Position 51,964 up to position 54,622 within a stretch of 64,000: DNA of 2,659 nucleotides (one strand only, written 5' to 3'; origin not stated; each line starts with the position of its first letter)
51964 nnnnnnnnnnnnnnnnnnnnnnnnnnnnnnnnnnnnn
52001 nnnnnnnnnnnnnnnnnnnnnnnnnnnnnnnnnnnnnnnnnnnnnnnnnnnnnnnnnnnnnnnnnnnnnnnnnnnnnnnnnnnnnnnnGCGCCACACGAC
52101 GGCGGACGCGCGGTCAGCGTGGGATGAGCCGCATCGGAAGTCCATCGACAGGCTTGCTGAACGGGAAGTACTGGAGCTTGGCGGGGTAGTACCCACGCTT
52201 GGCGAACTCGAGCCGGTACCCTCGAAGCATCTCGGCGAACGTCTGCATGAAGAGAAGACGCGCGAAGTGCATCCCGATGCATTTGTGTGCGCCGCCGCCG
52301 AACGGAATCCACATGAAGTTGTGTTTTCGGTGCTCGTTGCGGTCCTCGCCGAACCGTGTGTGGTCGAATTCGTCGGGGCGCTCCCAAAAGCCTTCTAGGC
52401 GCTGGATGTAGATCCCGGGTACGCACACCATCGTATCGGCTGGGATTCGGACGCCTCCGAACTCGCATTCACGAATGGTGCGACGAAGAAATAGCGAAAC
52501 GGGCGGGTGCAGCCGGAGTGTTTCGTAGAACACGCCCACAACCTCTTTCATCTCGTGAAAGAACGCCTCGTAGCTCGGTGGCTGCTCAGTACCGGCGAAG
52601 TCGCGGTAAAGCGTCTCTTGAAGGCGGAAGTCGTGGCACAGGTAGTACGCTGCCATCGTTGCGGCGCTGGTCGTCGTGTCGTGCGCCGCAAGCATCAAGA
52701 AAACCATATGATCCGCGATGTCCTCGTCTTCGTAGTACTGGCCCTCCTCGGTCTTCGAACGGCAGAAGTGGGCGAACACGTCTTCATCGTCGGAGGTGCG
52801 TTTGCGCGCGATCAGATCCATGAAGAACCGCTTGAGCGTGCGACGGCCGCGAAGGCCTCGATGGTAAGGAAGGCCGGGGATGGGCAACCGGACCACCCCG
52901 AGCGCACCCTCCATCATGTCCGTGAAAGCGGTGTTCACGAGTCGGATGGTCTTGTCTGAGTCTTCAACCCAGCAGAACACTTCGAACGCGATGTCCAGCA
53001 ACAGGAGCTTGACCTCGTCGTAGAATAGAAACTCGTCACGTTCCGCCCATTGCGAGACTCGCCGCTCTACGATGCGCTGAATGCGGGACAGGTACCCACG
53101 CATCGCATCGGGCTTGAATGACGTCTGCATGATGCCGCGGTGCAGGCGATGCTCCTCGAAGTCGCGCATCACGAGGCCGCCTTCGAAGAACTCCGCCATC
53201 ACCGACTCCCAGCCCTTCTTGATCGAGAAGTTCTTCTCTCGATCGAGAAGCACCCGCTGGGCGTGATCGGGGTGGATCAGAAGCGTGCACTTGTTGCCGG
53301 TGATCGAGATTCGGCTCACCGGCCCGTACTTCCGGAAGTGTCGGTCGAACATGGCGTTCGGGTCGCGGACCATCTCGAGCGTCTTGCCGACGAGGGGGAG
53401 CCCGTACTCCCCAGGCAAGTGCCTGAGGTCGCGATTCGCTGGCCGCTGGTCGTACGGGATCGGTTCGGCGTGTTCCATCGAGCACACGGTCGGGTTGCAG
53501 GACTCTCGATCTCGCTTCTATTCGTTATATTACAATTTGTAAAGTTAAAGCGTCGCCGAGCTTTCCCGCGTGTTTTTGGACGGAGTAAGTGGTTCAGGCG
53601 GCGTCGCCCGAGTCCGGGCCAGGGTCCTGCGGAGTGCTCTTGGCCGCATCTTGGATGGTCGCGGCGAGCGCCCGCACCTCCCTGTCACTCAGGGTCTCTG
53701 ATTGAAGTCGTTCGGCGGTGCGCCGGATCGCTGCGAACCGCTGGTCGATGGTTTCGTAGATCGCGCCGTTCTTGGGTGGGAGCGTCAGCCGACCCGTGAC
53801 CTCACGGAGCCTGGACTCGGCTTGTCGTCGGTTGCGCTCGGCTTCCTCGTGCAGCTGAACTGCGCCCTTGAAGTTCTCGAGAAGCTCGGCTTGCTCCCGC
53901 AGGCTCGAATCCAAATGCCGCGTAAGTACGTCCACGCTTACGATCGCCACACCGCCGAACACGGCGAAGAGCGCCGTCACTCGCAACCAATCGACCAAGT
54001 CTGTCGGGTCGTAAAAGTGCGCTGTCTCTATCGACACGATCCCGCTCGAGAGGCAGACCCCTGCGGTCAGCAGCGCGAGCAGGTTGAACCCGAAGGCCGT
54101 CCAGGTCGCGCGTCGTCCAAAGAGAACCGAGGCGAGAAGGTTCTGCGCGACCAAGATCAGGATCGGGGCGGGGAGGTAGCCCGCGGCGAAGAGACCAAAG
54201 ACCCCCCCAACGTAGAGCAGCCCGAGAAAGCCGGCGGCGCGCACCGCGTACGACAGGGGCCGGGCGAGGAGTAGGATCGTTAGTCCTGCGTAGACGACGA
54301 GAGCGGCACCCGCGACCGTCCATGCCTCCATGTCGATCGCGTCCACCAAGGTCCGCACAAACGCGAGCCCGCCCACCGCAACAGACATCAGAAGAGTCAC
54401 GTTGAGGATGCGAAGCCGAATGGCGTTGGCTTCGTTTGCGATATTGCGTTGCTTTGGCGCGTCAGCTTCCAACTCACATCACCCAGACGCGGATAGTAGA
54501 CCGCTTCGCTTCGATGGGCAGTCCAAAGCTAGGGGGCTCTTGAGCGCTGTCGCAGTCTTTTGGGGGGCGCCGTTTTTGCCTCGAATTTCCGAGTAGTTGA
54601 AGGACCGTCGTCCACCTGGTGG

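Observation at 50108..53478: Rieske oxygenase and a non-CYP51 P450 converge 4 kb from the sterol genes, with no redox partners nearby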

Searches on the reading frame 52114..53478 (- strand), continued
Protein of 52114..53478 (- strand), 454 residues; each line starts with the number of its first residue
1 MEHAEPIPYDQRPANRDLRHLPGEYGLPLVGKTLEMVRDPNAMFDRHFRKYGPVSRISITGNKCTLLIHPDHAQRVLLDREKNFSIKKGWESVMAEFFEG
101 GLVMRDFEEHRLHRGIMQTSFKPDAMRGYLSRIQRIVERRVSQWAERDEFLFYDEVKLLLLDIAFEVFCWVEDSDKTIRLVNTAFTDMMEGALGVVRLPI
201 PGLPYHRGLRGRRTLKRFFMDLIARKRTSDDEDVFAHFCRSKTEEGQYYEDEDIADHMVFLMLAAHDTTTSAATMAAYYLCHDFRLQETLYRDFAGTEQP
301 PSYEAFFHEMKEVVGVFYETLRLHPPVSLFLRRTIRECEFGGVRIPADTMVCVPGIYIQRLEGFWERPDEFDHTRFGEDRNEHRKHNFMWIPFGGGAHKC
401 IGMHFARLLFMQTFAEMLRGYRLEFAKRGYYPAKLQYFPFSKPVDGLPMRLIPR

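Call 42: find_encoding_contigs(protein=P0129, flank=10000, max_places=1)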
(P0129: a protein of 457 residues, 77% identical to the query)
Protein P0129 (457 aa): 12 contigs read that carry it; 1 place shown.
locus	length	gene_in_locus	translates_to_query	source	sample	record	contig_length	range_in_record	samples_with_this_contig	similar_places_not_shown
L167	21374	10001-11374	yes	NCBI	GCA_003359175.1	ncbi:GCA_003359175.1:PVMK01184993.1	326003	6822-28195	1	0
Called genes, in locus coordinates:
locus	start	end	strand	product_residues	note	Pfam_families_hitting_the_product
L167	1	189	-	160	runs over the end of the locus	PF01464:SLT (weak)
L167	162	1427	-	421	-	PF01266:DAO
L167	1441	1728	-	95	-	PF01329:Pterin_4a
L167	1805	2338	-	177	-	PF03764:EFG_IV, PF00679:EFG_C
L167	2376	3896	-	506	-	PF00009:GTP_EFTU, PF22042:EF-G_D2, PF03144:GTP_EFTU_D2, PF14492:EFG_III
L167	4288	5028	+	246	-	-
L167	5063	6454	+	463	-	PF04055:Radical_SAM (weak)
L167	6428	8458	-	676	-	PF00009:GTP_EFTU, PF22042:EF-G_D2, PF03144:GTP_EFTU_D2, PF14492:EFG_III, PF03764:EFG_IV, PF00679:EFG_C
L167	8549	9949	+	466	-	PF20969:MASE11, PF00512:HisKA, PF02518:HATPase_c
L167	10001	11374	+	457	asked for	PF00067:p450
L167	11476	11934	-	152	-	-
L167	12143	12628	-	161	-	PF05241:EBP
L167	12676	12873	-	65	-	-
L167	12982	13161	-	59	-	-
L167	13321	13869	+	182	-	-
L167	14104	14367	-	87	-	-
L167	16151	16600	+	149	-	PF12802:MarR_2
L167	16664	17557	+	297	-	PF04116:FA_hydroxylase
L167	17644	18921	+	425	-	-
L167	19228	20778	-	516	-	PF14691:Fer4_20, PF00070:Pyr_redox (weak), PF01266:DAO (weak), PF03486:HI0933_like (weak), PF07992:Pyr_redox_2, PF12831:FAD_oxidored (weak), PF13450:NAD_binding_8, PF01593:Amino_oxidase, +2 more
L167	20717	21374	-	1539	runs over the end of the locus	PF00310:GATase_2, PF04898:Glu_syn_central, PF01645:Glu_synthase, PF01493:GXGXG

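Call 44: search_solved_structures(query=L004:1356-2777:-, max_evalue=1e-20)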
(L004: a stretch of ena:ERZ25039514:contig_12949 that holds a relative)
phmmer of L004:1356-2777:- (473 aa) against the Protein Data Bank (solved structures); distinct sequences matched with E-value up to 1e-20: 220 (the best 60 are shown).
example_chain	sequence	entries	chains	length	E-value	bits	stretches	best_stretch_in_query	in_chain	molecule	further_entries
7wzl_A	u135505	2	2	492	4.1e-65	223.5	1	14-424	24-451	Putative cytochrome P450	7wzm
3dbg_A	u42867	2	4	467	2.5e-53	184.7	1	20-428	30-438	Putative cytochrome P450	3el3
6j94_A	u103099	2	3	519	2.8e-43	151.5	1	41-432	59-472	Protein LUTEIN DEFICIENT 5, chloroplastic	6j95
6c93_A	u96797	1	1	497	1.2e-42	149.4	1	82-448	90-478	Cytochrome P450 4B1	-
5t6q_A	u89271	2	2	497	6.1e-42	147.1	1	82-448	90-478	Cytochrome P450 4B1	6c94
6l8i_A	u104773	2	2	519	2.4e-41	145.2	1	41-432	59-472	Protein LUTEIN DEFICIENT 5, chloroplastic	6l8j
5vcd_A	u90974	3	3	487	2.2e-40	142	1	219-455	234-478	Cytochrome P450 3A4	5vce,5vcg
8hkj_A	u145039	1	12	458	3.8e-39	137.9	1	24-445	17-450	Bifunctional cytochrome P450/NADPH--P450 reductase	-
6ma7_A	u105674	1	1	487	6.3e-39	137.2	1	219-455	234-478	Cytochrome P450 3A4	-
2ve3_A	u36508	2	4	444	6.5e-39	137.1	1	11-440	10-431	PUTATIVE CYTOCHROME P450 120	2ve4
3tjs_A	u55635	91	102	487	7.6e-39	136.9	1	219-455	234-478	Cytochrome P450 3A4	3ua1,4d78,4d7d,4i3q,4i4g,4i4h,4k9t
1w0e_A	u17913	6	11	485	7.6e-39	136.9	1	219-455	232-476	CYTOCHROME P450 3A4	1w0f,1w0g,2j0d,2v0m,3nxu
4ny4_A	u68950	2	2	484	7.7e-39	136.9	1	219-455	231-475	Cytochrome P450 3A4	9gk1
7lxl_A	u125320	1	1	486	7.9e-39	136.8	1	219-455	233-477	Cytochrome P450 3A4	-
1tqn_A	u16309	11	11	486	7.9e-39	136.8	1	219-455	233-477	cytochrome P450 3A4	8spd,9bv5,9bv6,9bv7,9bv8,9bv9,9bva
9yk4_A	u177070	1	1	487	8.5e-39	136.7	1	219-455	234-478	Cytochrome P450 3A4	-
5veu_A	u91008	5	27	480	1.2e-38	136.2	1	242-455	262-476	Cytochrome P450 3A5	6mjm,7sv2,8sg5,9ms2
7lad_A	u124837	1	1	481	1.3e-38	136.2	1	242-455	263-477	Cytochrome P450 3A5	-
4d6z_A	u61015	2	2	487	1.4e-38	136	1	220-455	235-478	CYTOCHROME P450 3A4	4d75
7kvk_A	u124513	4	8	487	3.7e-38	134.6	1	219-455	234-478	Cytochrome P450 3A4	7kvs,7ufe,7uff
7f3w_A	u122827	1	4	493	8.9e-38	133.4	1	102-423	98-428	cytochrome P450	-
2q9f_A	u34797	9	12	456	1.6e-37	132.6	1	38-437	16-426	Cytochrome P450 46A1 | Cholesterol 24-hydroxylase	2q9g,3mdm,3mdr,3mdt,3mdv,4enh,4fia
7f3h_A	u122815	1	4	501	3.5e-37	131.4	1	102-423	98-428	Bifunctional cytochrome P450/NADPH--P450 reductase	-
8gk3_A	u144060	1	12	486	2.4e-36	128.7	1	246-422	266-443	Cytochrome P450 3A7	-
7p6l_B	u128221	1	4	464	2.5e-36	128.6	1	10-429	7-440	Bifunctional cytochrome P450/NADPH--P450 reductase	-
7mk8_A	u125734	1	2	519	3e-36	128.3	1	246-422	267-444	Isoform 2 of Cytochrome P450 3A7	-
4key_A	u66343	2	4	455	8e-36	126.9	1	87-441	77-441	Bifunctional P-450/NADPH-P450 reductase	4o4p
4kf2_A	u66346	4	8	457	8e-36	126.9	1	87-441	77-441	Bifunctional P-450/NADPH-P450 reductase | Bifunctional cytochrome P450/NADPH--P450 reductase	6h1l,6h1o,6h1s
6h1t_A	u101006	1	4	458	8.1e-36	126.9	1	87-441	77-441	Bifunctional cytochrome P450/NADPH--P450 reductase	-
6hn8_A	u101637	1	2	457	8.1e-36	126.9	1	87-441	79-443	Bifunctional cytochrome P450/NADPH--P450 reductase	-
7wy3_A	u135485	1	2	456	1.1e-35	126.4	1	87-441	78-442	Bifunctional cytochrome P450/NADPH--P450 reductase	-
9iss_A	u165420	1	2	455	1.1e-35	126.4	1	85-441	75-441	Bifunctional cytochrome P450/NADPH--P450 reductase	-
9ist_A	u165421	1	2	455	1.1e-35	126.4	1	85-441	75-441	Bifunctional cytochrome P450/NADPH--P450 reductase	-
2nnb_A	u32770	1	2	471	1.3e-35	126.2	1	87-441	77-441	Bifunctional P-450:NADPH-P450 reductase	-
1zoa_A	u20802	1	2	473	1.4e-35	126.2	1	87-441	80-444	Bifunctional P-450:NADPH-P450 reductase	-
9isu_A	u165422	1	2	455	1.5e-35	126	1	86-441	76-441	Bifunctional cytochrome P450/NADPH--P450 reductase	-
5e7y_A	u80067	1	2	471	2.7e-35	125.2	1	87-441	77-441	Bifunctional P-450/NADPH-P450 reductase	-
5og9_A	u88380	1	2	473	2.7e-35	125.2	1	87-441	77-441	Bifunctional cytochrome P450/NADPH--P450 reductase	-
5e78_A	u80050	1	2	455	2.8e-35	125.1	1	87-441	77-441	Bifunctional P-450/NADPH-P450 reductase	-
7wde_A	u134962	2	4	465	2.9e-35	125.1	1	87-441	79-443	Bifunctional cytochrome P450/NADPH--P450 reductase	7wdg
7y0r_A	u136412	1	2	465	3e-35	125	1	87-441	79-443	Bifunctional cytochrome P450/NADPH--P450 reductase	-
9l7u_A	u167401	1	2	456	3.3e-35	124.9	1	86-441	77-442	Bifunctional cytochrome P450/NADPH--P450 reductase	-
9l7v_A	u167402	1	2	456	3.3e-35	124.9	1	87-441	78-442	Bifunctional cytochrome P450/NADPH--P450 reductase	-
4kew_A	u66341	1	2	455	3.6e-35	124.8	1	87-441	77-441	Bifunctional P-450/NADPH-P450 reductase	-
4kf0_A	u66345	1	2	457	3.6e-35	124.8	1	87-441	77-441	Bifunctional P-450/NADPH-P450 reductase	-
2uwh_A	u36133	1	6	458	3.6e-35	124.7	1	87-441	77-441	BIFUNCTIONAL P-450: NADPH-P450 REDUCTASE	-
2x7y_A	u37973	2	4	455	3.7e-35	124.7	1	87-441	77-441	BIFUNCTIONAL P-450/NADPH-P450 REDUCTASE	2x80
4hgh_A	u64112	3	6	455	3.7e-35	124.7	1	87-441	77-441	Bifunctional P-450/NADPH-P450 reductase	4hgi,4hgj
7wy2_A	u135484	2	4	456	3.7e-35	124.7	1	87-441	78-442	Bifunctional cytochrome P450/NADPH--P450 reductase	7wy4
9l7s_A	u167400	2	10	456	3.9e-35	124.7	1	87-441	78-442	Bifunctional cytochrome P450/NADPH--P450 reductase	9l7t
7egn_A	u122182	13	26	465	3.9e-35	124.7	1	87-441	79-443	Bifunctional cytochrome P450/NADPH--P450 reductase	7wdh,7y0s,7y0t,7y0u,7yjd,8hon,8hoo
2ij2_A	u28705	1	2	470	4.8e-35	124.4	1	87-441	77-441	Cytochrome P450 BM3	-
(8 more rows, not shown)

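Call 54: search_protein_families(library=ncbifam, proteins=[L167:16664-17557:+], max_evalue=0.00001)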
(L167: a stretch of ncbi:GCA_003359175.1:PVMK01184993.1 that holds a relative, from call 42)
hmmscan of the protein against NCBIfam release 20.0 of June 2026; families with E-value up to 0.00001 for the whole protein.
L167:16664-17557:+ (297 aa): 1 family
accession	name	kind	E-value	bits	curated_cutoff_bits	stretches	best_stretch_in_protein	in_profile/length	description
NF052566.1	OrLpdHdlsOlsERhiz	equivalog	4.5e-14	52.5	475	1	87-230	120-266/293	ornithine lipid hydroxylase OlsE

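Call 56: predict_structure(alignment_id=A2)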
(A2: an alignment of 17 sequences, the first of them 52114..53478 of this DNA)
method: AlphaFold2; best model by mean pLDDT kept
length: 454 residues; sequences in the alignment: 17
mean_pLDDT: 69.4   pTM: 0.71
mean pLDDT of the five models: 69.4, 67.1, 64.5, 63.8, 58.7
residues with pLDDT >= 90: 75; 70-90: 176; 50-70: 108; < 50: 95
segments of 3 or more residues with pLDDT < 50: 1-35, 59-62, 79-95, 99-114, 381-400
pLDDT, mean of each block of 10 residues (from residue 1): 41 39 37 48 70 63 61 57 35 42 34 51 66 89 94 90 80 75 80 66 82 90 90 84 82 80 72 92 94 83 70 85 63 62 67 60 65 73 44 39 73 91 92 72 89 94
secondary structure, 60 per line:
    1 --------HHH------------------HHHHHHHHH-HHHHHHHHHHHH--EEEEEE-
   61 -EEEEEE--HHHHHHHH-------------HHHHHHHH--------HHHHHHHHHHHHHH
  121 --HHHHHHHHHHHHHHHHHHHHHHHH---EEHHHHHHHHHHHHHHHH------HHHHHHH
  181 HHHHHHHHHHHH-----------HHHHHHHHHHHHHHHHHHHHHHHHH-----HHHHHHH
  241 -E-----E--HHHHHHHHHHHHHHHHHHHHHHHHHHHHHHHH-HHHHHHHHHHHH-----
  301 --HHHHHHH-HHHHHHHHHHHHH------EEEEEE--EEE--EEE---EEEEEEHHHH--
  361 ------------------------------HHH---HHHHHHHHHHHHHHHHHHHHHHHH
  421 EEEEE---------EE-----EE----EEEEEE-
elements in order: H30-38 H40-51 E54-59 E62-67 H70-77 H91-98 H107-120 H123-146 H152-167 H174-192 H204-228 H234-240 H251-282 H284-295 H303-309 H311-323 E330-335 E338-340 E343-345 E349-354 H355-358 H397-420 E421-425 E448-453

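Call 75: fold_search(model_id=the predicted structure, library=pdb)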
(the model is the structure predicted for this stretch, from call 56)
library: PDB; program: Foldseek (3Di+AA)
matches with E <= 10: 1622; with E <= 0.001: 1609
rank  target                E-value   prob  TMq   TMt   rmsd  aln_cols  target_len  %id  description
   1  8x1w                  8.8e-20  1.00  0.78  0.80   3.8       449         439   21  CYP725A4 apo structure (released 2024-08-14)
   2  2ve4_A                1.2e-18  1.00  0.78  0.82   4.1       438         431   24  Substrate free cyanobacterial CYP120A1 (released 2008-04-29)
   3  8x3e                  2.3e-18  1.00  0.77  0.82   3.7       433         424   21  CYP725A4-Taxa-4,11-diene complex (released 2024-08-14)
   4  2ve4_B                5.1e-18  1.00  0.77  0.81   4.2       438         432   24  Substrate free cyanobacterial CYP120A1 (released 2008-04-29)
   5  2ve3_A                7.3e-18  1.00  0.77  0.81   4.1       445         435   24  Retinoic acid bound cyanobacterial CYP120A1 (released 2008-04-29)
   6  2ve3_B                8.3e-18  1.00  0.78  0.82   4.1       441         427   24  Retinoic acid bound cyanobacterial CYP120A1 (released 2008-04-29)
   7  6q2t_B                2.2e-17  1.00  0.80  0.81   3.6       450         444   22  Human sterol 14a-demethylase (CYP51) in complex with the functionally irreversible inhibitor (R)-N-(1-(3-chloro-4'-flu (released 2019-11-13)
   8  3ld6_A                8.4e-17  1.00  0.78  0.80   3.7       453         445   22  Crystal structure of human lanosterol 14alpha-demethylase (CYP51) in complex with ketoconazole (released 2010-02-02)
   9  3ld6_B                1.5e-16  1.00  0.79  0.80   3.8       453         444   23  Crystal structure of human lanosterol 14alpha-demethylase (CYP51) in complex with ketoconazole (released 2010-02-02)
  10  9wat                  1.7e-16  1.00  0.76  0.79   4.3       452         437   21  Crystal structure of CYP204A3 (released 2025-12-17)
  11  4uhi_A                2.1e-16  1.00  0.79  0.81   3.7       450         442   23  HUMAN STEROL 14-ALPHA DEMETHYLASE (CYP51) IN COMPLEX WITH VFV IN C121 SPACE GROUP (released 2016-06-08)
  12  4uhl_A                2.1e-16  1.00  0.78  0.80   3.8       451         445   22  HUMAN STEROL 14-ALPHA DEMETHYLASE (CYP51) IN COMPLEX WITH VFV IN P1 SPACE GROUP (released 2016-06-15)
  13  7wzm                  2.1e-16  1.00  0.78  0.78   4.0       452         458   22  Crystal structure of Cytochrome P450 184A1 from streptomyces avermitilis in complex with Oleic acid (released 2023-02-22)
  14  6mcw                  1.2e-15  1.00  0.76  0.77   4.2       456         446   21  Crystal structure of the P450 domain of the CYP51-ferredoxin fusion protein from Methylococcus capsulatus, complex with  (released 2019-07-10)
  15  7jj1_C                1.3e-15  1.00  0.78  0.80   4.0       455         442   22  Crystal structure of the sterol 14alpha-demethylase-ferredoxin (CYP51-fx) heme domain and architectural comparison to  (released 2021-07-28)
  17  7wzl                  1.5e-15  1.00  0.78  0.79   4.1       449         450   22  Crystal structure of Cytochrome P450 184A1 from streptomyces avermitilis (released 2023-02-22)
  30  7snm_C                8.7e-15  1.00  0.75  0.77   4.5       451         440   22  Lanosterol-bound P450 domain of the CYP51-ferredoxin fusion protein from Methylococcus capsulatus (released 2022-10-05)
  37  3mdr_A                1.6e-14  1.00  0.75  0.79   4.0       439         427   20  Tranylcypromine complex of Cytochrome P450 46A1 (released 2010-07-28)
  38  7snm_A                1.7e-14  1.00  0.74  0.76   4.5       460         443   22  Lanosterol-bound P450 domain of the CYP51-ferredoxin fusion protein from Methylococcus capsulatus (released 2022-10-05)
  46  3mdm                  2.5e-14  1.00  0.75  0.78   4.0       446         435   20  Thioperamide complex of Cytochrome P450 46A1 (released 2010-07-28)
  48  4fia                  2.8e-14  1.00  0.74  0.79   4.2       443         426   20  Crystal Structure of Human CYP46A1 P450 with bicalutamide Bound (released 2013-01-09)
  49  7snm_D                2.9e-14  1.00  0.75  0.77   4.5       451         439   21  Lanosterol-bound P450 domain of the CYP51-ferredoxin fusion protein from Methylococcus capsulatus (released 2022-10-05)
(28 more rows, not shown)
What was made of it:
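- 52114..53478 (-): Soluble cytochrome P450 of an unassigned family (not CYP51); convergent with the Rieske gene. Foldseek top hits are CYP725A4, CYP120A1 and CYP51 at 21-24% identity (call 75).
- On CYP51 (sterol 14-alpha-demethylase): Identity is 21-23% (call 75).
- Its nearest structural relatives all act on terpenoids or sterols (call 75).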

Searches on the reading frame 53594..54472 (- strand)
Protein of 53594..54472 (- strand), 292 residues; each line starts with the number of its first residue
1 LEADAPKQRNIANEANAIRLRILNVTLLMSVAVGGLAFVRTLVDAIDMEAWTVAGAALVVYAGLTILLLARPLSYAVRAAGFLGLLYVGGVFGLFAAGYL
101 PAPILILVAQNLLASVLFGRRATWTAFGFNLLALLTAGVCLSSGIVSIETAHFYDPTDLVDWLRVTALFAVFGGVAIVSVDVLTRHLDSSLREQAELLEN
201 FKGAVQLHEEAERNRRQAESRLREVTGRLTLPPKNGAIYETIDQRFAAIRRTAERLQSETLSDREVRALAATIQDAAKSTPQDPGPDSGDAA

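Call 3: search_protein_families(library=pfam, proteins=[window:53594-54472:-])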
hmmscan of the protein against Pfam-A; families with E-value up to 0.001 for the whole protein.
window:53594-54472:- (292 aa): 1 family
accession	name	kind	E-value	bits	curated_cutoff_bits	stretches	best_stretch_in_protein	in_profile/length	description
PF20969.2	MASE11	-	2.8e-16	60.3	27.3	1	19-187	3-168/168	MASE11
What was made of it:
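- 53594..54472 (-): MASE11 membrane sensor protein (short form, no kinase domains), immediately upstream of the P450 on the same strand. Pfam MASE11, 2.8e-16 (call 3).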

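Call 4: search_protein_families(library=ncbifam, proteins=[window:53594-54472:-])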
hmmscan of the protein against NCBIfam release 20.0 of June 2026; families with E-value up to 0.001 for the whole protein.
window:53594-54472:- (292 aa): 0 families
